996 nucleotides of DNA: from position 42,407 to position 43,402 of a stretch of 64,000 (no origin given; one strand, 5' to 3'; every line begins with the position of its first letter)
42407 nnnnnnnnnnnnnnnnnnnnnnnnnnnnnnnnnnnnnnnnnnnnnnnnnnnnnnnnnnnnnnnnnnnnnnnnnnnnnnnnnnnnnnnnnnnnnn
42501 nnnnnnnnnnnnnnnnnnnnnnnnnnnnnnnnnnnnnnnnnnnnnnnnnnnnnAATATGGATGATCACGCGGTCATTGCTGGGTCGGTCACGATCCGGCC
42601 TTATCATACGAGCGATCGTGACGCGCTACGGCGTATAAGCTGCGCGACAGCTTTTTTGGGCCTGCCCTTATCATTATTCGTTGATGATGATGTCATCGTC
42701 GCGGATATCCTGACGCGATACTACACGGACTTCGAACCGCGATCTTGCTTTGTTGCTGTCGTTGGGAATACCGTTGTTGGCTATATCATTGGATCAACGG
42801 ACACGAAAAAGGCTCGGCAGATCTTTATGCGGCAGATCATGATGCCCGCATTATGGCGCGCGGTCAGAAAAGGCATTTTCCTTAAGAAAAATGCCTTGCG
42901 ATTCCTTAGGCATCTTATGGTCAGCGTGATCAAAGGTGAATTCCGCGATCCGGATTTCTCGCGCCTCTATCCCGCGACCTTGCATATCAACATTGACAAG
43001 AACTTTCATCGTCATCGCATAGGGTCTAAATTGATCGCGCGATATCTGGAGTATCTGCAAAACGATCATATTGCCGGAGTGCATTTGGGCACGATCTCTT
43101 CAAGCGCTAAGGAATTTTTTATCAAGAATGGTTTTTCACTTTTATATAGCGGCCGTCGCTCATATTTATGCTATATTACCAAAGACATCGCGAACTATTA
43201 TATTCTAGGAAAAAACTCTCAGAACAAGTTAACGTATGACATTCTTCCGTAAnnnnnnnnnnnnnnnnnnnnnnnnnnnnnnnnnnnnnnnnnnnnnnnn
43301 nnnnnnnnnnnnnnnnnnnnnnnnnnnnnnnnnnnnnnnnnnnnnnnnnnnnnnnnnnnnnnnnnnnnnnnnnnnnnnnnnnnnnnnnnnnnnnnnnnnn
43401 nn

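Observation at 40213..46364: Six uncharacterised or unexpected genes sit between phoU and the Pho two-component regulators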

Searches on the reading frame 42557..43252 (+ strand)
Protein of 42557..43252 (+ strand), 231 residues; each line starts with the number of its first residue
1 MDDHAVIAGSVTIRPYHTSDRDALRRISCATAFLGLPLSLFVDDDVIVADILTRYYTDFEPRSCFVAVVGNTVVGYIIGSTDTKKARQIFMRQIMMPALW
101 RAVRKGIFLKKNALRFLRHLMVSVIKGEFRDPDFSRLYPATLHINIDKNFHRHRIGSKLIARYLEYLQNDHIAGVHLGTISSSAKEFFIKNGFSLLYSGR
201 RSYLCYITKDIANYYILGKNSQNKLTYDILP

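Call 3: search_protein_families(library=pfam, proteins=[window:42557-43252:+], max_evalue=0.01)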
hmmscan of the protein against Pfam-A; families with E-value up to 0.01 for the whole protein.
window:42557-43252:+ (231 aa): 3 families
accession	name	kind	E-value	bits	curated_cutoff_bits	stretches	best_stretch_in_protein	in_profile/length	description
PF00583.31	Acetyltransf_1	-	6.5e-06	26.8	20.7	1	54-193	22-116/116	Acetyltransferase (GNAT) family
PF13508.13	Acetyltransf_7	-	7.7e-06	26.6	27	1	142-194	30-83/84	Acetyltransferase (GNAT) domain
PF13673.13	Acetyltransf_10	-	0.00046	20.6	23.6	1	143-194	56-108/128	Acetyltransferase (GNAT) domain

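Call 9: search_protein_families(library=ncbifam, proteins=[window:42557-43252:+], max_evalue=0.001)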
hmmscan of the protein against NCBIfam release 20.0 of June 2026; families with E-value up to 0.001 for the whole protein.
window:42557-43252:+ (231 aa): 0 families

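Call 38: search_solved_structures(query=window:42557-43252:+, max_evalue=1)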
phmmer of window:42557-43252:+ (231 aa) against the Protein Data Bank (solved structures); distinct sequences matched with E-value up to 1: 8.
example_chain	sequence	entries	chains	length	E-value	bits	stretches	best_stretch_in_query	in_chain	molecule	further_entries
4bmh_A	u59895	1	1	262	1.4e-09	41.3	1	10-196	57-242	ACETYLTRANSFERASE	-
3d8p_A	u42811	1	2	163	0.0017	21.4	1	143-199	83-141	acetyltransferase of GNAT family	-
3zj0_A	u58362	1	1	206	0.038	17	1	8-100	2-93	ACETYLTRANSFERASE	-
4pv6_C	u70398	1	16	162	0.051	16.6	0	125-195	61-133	N-terminal acetyltransferase complex subunit [ARD1]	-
7mx2_A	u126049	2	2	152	0.093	15.7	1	53-114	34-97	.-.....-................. 30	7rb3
3pp9_A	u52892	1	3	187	0.48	13.4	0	143-195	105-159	Putative streptothricin acetyltransferase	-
4krg_A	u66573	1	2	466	0.54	13.2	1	78-161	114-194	Phosphoethanolamine N-methyltransferase 1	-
8fy9_A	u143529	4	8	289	0.76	12.7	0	170-231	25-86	Cas2-DEDDh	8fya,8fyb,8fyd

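Call 68: search_solved_structures(query=A3, max_evalue=0.01)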
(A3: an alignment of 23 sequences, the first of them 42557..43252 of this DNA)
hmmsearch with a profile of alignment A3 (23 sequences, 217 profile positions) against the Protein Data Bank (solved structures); distinct sequences matched with E-value up to 0.01: 65 (the best 60 are shown).
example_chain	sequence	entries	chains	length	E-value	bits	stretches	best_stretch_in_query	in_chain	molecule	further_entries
4bmh_A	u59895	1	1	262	1.4e-27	99.9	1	6-190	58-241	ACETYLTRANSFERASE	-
3zj0_A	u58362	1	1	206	1.4e-16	64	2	127-196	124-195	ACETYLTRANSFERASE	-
4pv6_C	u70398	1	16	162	5.4e-12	48.9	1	140-200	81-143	N-terminal acetyltransferase complex subunit [ARD1]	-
6yzz_A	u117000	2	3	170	1.6e-08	37.6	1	137-190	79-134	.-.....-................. 50 | Acyl-CoA N-acyltransferases (NAT) superfamily protein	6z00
7l1k_A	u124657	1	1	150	4.3e-08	36.2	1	119-201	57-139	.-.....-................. 30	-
6r45_A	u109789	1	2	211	5.4e-07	32.6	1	5-82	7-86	O-GlcNAcase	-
3pp9_A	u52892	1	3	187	9.5e-07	31.8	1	105-190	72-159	Putative streptothricin acetyltransferase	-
2ae6_A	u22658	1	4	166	1.1e-06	31.6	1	134-195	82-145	acetyltransferase, GNAT family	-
3jvn_A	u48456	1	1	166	1.4e-06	31.2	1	141-206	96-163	Acetyltransferase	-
5kgh_A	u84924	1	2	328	4.7e-06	29.5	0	131-190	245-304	Predicted acetyltransferase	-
9qep_A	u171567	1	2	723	1.1e-05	28.3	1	5-82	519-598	O-GlcNAcase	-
7mx2_A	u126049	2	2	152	1.1e-05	28.3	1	119-198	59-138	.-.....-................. 30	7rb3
5kga_A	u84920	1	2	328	2e-05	27.5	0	131-188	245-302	Predicted acetyltransferase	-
5kf1_A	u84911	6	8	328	2.8e-05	27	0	131-188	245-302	Predicted acetyltransferase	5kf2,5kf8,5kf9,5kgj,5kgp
3ld2_A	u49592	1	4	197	3.4e-05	26.7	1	108-201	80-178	Putative acetyltransferase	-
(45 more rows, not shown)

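Call 69: search_protein_families(library=pfam, alignment_id=A3, max_evalue=0.01)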
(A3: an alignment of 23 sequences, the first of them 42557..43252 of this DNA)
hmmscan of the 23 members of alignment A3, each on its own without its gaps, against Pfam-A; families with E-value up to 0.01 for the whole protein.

A. member 1, window:42557-43252:+ (231 aa): 3 families
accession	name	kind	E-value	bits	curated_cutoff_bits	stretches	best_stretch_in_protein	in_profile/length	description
PF00583.31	Acetyltransf_1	-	6.5e-06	26.8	20.7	1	54-193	22-116/116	Acetyltransferase (GNAT) family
PF13508.13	Acetyltransf_7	-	7.7e-06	26.6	27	1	142-194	30-83/84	Acetyltransferase (GNAT) domain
PF13673.13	Acetyltransf_10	-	0.00046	20.6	23.6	1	143-194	56-108/128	Acetyltransferase (GNAT) domain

B. families by the number of members that match (of 23 scanned): 8 families
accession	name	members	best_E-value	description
PF00583.31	Acetyltransf_1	23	6.5e-15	Acetyltransferase (GNAT) family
PF13508.13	Acetyltransf_7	23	6.9e-10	Acetyltransferase (GNAT) domain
PF13673.13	Acetyltransf_10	21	8e-08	Acetyltransferase (GNAT) domain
PF08445.16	FR47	7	4.6e-06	FR47-like protein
PF14542.12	Acetyltransf_CG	6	0.00035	GCN5-related N-acetyl-transferase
PF13302.13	Acetyltransf_3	4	2.5e-07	Acetyltransferase (GNAT) domain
PF13420.13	Acetyltransf_4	3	0.001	Acetyltransferase (GNAT) domain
PF23209.2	IDM1_C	1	0.0034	Increased DNA methylation 1, C-terminal domain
